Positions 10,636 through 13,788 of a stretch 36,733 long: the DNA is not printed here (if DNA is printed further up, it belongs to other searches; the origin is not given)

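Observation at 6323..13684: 7.4 kb ultra-AT-rich insert splits the normally contiguous nusG-rplK junction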

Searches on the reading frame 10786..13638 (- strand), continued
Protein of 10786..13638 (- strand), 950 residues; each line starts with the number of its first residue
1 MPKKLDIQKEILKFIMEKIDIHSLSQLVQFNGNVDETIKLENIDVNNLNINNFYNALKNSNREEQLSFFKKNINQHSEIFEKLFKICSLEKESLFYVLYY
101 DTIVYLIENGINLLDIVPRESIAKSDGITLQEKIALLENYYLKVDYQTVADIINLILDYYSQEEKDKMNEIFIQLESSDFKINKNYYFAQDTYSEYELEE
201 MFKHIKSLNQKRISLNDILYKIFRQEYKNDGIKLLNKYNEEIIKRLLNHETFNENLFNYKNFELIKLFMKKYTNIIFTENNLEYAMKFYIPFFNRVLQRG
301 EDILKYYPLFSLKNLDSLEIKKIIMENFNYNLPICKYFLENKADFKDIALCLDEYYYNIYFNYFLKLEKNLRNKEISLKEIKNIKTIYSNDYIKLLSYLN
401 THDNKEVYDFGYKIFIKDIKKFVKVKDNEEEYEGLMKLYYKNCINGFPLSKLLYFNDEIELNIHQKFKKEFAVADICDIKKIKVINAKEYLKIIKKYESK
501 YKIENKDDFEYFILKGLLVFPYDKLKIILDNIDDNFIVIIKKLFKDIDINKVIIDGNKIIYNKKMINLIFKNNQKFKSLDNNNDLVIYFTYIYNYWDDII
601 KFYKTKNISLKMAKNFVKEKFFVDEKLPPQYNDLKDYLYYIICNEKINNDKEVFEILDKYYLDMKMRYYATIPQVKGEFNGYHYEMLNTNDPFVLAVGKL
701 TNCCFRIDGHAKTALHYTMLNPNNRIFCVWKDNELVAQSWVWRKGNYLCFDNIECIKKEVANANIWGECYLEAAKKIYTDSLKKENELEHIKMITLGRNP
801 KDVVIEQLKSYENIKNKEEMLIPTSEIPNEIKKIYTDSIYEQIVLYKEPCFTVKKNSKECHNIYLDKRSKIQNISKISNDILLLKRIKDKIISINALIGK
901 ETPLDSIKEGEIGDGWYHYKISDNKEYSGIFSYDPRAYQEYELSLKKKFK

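Call 94: find_homologous_proteins(query=L005:5478-6377:+, max_evalue=0.001)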
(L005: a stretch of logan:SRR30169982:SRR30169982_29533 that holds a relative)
Query L005:5478-6377:+ (299 aa): 9 proteins with E <= 0.001 among 1052 candidates.
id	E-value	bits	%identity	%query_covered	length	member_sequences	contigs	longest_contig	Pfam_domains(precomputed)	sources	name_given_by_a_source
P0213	7.6e-191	651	100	100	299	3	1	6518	-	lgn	-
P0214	3.6e-105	370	59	100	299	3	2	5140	-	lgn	-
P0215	9.6e-70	253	49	91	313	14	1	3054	-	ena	-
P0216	5.1e-61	225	45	87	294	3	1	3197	-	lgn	-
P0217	1.3e-60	223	45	87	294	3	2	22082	-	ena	-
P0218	6.5e-58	215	45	87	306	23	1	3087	-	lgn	-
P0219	4.9e-57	212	42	99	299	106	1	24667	-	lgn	-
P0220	1.5e-55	207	42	90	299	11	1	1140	-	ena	-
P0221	1.0e-19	89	29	90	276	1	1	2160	-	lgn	-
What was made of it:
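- On Transglutaminase-like cysteine proteases (dead gene): None of its 9 homologues carries a Pfam domain (call 94).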

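Call 95: find_encoding_contigs(protein=P0219, flank=10000, max_places=2)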
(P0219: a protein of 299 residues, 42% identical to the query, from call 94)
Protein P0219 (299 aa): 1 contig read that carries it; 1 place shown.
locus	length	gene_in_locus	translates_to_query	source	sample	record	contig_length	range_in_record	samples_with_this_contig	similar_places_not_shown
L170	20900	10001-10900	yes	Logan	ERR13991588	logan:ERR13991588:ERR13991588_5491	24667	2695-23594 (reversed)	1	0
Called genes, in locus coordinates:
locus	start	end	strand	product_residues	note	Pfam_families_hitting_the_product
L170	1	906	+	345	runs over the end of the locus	-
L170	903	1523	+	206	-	-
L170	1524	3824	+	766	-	PF02534:T4SS-DNA_transf, PF10412:TrwB_AAD_bind, PF12696:TraG-D_C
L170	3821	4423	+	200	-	PF04203:Sortase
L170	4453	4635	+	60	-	-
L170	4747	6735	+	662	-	PF00239:Resolvase, PF01476:LysM, PF07508:Recombinase (weak), PF14287:DUF4368 (faint), PF13408:Zn_ribbon_recom (weak)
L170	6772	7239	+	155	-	PF00877:NLPC_P60 (weak)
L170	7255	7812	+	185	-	-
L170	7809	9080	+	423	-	-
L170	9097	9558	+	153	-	-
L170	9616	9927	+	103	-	PF00367:PTS_EIIB (weak)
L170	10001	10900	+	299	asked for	-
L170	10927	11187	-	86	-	PF04545:Sigma70_r4 (weak), PF13560:HTH_31, PF12844:HTH_19 (weak), PF13413:HTH_25 (faint), PF13443:HTH_26, PF01381:HTH_3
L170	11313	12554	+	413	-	PF00512:HisKA, PF02518:HATPase_c, PF13589:HATPase_c_3 (weak)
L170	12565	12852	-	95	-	-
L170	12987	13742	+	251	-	PF00069:Pkinase (weak)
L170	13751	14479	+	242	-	PF01479:S4, PF22421:SYY_C-terminal (weak), PF00849:PseudoU_synth_2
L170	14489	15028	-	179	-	-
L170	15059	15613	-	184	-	-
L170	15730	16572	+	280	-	-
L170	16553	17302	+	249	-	-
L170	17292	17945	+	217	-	PF13175:AAA_15 (weak), PF00005:ABC_tran, PF13304:AAA_21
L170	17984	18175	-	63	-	PF06902:Fer4_19 (weak), PF12837:Fer4_6 (faint), PF12838:Fer4_7 (faint), PF00037:Fer4 (faint), PF13459:Fer4_15, PF13370:Fer4_13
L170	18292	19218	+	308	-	-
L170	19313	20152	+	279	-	-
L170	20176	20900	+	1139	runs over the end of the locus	?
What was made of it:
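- Relatives of the dead gene sit at the edge of a conjugative element (L170: TraG/VirD4, sortase, serine recombinase) (call 95).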

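Call 96: find_encoding_contigs(protein=P0217, flank=10000, max_places=2)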
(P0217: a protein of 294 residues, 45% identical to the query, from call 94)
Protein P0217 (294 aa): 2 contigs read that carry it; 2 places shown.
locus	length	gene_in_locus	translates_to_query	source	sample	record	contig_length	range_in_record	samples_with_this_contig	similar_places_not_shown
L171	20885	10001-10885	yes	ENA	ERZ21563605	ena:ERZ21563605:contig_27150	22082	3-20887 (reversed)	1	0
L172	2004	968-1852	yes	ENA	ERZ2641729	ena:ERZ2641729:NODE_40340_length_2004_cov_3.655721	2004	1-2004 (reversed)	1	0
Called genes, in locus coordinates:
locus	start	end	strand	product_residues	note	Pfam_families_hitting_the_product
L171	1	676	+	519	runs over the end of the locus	-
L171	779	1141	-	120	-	-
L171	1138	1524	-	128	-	-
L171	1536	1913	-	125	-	PF13730:HTH_36 (faint), PF13936:HTH_38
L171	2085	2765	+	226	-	PF01832:Glucosaminidase (weak)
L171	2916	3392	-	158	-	PF01098:FTSW_RODA_SPOVE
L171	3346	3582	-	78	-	PF01098:FTSW_RODA_SPOVE (weak)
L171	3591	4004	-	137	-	PF01098:FTSW_RODA_SPOVE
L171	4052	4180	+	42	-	-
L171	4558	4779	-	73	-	-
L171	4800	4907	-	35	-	-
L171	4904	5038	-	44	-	-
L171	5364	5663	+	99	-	-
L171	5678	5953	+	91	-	PF06013:WXG100 (weak)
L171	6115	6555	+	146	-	-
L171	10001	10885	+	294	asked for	-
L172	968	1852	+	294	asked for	-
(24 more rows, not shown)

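Call 102: search_protein_families(library=padloc, proteins=[L100:5402-6931:+], max_evalue=0.01)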
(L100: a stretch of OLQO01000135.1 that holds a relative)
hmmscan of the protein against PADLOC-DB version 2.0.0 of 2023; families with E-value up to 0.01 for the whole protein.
L100:5402-6931:+ (509 aa): 3 families
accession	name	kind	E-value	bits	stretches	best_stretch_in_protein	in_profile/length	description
PDLC04140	mad8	-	0.00019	19.1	1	242-366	28-129/314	mads_8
PDLC02110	Cas7_IIId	-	0.004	15.4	0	347-392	58-103/171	-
PDLC04232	IetA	-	0.0093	13.4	0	239-323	114-186/330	-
